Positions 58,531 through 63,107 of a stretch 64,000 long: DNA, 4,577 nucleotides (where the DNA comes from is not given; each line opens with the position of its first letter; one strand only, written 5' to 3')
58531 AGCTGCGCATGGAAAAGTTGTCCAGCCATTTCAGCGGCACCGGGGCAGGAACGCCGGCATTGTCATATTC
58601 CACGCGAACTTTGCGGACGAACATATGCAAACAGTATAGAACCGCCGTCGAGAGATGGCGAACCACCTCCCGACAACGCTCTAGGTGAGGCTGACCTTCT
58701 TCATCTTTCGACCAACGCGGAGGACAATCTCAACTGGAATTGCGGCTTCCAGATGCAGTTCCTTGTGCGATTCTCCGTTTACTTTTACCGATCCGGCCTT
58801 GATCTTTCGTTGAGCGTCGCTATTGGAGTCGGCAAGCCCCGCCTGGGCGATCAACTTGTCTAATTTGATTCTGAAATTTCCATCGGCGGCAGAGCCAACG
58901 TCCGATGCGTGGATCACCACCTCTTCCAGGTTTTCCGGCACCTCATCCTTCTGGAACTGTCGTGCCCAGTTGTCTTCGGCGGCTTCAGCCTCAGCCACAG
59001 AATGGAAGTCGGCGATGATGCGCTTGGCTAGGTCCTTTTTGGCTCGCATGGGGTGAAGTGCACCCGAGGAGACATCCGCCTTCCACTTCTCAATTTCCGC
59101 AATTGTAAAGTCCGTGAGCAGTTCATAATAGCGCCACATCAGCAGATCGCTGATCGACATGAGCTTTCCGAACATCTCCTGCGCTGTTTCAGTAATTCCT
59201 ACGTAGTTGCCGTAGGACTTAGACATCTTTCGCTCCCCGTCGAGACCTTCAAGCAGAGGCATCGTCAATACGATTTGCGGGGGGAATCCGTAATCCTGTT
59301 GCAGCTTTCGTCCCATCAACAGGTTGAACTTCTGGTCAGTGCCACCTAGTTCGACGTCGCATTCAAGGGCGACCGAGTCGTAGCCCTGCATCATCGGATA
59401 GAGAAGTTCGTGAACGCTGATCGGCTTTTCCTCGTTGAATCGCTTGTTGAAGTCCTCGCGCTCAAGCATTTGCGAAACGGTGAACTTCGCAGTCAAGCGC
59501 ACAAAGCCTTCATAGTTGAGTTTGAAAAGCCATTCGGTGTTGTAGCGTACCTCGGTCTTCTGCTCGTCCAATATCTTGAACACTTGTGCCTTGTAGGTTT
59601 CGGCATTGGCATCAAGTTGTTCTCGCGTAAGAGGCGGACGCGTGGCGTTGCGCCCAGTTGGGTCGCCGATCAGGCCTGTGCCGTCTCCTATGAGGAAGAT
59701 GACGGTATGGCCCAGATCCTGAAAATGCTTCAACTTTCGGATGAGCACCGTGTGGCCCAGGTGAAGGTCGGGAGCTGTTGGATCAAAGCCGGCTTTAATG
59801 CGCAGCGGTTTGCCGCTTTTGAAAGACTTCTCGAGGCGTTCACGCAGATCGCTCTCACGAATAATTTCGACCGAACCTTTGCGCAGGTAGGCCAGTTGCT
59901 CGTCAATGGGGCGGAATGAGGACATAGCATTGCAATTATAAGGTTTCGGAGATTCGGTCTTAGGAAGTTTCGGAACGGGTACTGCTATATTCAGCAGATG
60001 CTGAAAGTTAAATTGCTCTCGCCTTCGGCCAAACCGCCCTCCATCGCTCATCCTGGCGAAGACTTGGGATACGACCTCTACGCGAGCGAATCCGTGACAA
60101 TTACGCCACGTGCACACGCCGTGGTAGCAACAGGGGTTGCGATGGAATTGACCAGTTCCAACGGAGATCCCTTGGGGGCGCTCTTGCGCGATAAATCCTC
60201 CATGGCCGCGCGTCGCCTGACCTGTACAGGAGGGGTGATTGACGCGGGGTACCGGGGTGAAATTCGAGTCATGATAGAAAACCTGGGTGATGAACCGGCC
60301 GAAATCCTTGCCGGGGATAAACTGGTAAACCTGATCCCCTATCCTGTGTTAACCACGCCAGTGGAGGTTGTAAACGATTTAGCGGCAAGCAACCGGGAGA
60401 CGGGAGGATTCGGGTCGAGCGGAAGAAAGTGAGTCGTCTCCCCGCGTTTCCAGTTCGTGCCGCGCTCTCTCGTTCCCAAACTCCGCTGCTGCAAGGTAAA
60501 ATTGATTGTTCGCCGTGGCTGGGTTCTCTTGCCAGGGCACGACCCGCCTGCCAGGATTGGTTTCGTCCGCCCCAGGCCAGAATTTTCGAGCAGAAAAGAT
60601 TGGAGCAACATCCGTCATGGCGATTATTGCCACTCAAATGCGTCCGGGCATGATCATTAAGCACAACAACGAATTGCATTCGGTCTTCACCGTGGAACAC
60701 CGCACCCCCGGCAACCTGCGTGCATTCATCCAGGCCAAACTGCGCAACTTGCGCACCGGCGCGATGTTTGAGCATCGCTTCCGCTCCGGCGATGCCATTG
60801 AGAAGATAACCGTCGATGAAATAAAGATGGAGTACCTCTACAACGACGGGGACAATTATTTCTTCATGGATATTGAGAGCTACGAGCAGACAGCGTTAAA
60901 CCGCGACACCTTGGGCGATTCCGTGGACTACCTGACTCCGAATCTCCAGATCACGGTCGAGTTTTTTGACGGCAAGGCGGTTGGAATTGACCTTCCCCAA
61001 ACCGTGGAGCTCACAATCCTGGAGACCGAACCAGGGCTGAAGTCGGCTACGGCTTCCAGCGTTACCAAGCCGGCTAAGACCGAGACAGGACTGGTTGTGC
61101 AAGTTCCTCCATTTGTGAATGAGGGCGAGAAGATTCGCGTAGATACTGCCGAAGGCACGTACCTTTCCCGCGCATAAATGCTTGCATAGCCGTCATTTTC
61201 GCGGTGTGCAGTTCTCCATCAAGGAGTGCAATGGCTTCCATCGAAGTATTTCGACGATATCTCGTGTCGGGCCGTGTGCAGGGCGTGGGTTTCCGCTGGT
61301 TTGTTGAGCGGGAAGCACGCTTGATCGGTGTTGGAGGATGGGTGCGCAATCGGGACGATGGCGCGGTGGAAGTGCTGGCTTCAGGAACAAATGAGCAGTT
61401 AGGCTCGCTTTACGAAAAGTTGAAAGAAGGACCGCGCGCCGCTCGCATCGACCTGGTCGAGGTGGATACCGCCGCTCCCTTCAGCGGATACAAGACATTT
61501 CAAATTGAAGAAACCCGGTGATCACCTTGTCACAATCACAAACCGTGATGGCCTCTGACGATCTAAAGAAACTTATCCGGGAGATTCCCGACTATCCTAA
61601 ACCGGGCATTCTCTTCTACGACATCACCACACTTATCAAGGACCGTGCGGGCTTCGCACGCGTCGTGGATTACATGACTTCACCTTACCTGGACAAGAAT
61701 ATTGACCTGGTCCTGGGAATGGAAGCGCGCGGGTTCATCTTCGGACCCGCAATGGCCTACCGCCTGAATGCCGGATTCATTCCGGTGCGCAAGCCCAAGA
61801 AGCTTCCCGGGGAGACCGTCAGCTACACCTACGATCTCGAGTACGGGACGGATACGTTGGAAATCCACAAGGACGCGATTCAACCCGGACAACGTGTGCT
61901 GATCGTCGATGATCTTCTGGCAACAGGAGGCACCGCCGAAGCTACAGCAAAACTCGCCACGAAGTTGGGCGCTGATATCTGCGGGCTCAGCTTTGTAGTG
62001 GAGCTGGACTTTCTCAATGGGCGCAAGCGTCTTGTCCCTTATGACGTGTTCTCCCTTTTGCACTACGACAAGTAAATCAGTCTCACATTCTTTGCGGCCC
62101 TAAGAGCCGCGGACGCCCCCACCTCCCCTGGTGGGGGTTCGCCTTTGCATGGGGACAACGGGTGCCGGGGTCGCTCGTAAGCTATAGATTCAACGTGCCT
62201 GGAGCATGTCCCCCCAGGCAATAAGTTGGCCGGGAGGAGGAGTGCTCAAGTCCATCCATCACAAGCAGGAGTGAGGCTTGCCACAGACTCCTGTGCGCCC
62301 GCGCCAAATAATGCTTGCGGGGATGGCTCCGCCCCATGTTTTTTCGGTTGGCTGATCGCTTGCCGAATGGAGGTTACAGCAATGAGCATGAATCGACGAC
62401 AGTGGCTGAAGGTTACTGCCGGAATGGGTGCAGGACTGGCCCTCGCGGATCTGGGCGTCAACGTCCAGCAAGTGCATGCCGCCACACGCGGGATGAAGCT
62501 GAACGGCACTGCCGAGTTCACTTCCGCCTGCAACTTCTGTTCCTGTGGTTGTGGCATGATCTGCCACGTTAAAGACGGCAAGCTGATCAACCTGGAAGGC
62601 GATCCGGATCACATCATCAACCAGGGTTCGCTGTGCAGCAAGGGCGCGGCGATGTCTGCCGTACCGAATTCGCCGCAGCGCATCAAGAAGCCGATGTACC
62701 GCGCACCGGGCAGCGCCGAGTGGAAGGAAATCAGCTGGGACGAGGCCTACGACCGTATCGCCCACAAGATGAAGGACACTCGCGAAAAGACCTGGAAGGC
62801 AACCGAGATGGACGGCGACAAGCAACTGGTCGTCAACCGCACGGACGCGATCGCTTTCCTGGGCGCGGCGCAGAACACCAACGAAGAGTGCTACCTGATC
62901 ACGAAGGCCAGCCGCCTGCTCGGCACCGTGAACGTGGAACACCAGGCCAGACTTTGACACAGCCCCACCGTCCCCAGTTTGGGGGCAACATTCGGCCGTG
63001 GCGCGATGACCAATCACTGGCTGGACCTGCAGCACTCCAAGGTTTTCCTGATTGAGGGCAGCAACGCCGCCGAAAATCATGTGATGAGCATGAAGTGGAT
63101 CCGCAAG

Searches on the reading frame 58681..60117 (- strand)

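Call 54: search_protein_families(library=pfam, proteins=[window:58681-60117:-])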
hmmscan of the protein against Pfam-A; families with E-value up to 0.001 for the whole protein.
window:58681-60117:- (478 aa): 3 families
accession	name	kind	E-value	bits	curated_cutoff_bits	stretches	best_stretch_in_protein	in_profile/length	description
PF00579.31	tRNA-synt_1b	-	3.5e-81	273.2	21.1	1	102-388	3-291/292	tRNA synthetases class I (W and Y)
PF01479.30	S4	-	1.1e-05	25.5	22.8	1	418-449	2-33/48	S4 domain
PF22421.1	SYY_C-terminal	-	0.00028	21.2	27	1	410-456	12-58/83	Tyrosine--tRNA ligase SYY-like C-terminal domain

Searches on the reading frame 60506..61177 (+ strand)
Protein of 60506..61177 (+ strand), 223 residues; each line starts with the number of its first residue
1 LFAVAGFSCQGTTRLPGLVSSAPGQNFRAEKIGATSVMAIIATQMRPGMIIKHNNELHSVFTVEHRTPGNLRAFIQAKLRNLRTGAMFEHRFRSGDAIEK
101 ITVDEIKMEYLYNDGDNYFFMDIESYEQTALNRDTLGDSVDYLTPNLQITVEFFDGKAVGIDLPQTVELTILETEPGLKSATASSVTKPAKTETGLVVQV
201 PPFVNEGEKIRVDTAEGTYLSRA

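Call 54: search_protein_families(library=pfam, proteins=[window:60506-61177:+])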
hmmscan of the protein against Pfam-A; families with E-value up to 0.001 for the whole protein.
window:60506-61177:+ (223 aa): 3 families
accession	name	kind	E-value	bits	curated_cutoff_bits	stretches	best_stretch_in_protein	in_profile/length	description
PF09285.17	Elong-fact-P_C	-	9.3e-25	86.5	25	1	167-222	1-56/56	Elongation factor P, C-terminal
PF01132.26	EFP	-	2.2e-20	72.8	27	1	107-159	2-54/54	Elongation factor P (EF-P) OB domain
PF08207.18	EFP_N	-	6.8e-20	71.3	23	1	42-97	2-57/58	Elongation factor P (EF-P) KOW-like domain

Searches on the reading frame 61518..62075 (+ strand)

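Call 54: search_protein_families(library=pfam, proteins=[window:61518-62075:+])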
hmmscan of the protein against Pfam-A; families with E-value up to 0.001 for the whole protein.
window:61518-62075:+ (185 aa): 1 family
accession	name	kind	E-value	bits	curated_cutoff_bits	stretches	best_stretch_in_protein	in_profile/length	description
PF00156.33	Pribosyltran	-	2.1e-11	43.8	26.3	1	58-155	23-118/158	Phosphoribosyl transferase domain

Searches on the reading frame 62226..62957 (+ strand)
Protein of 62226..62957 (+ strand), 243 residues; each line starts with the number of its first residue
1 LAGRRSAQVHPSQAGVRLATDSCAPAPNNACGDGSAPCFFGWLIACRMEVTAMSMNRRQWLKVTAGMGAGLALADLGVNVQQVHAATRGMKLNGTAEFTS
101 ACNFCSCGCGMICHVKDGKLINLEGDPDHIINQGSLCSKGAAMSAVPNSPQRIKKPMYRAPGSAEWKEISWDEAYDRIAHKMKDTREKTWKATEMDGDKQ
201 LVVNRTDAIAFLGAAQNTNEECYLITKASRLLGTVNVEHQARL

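Call 54: search_protein_families(library=pfam, proteins=[window:62226-62957:+])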
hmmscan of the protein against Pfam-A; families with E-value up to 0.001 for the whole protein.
window:62226-62957:+ (243 aa): 2 families
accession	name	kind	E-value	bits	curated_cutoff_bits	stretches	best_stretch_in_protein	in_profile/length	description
PF04879.21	Molybdop_Fe4S4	-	4e-16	59.1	22.7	1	98-145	4-51/55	Molybdopterin oxidoreductase Fe4S4 domain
PF00384.28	Molybdopterin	-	4.5e-07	29.7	24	1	152-189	1-37/353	Molybdopterin oxidoreductase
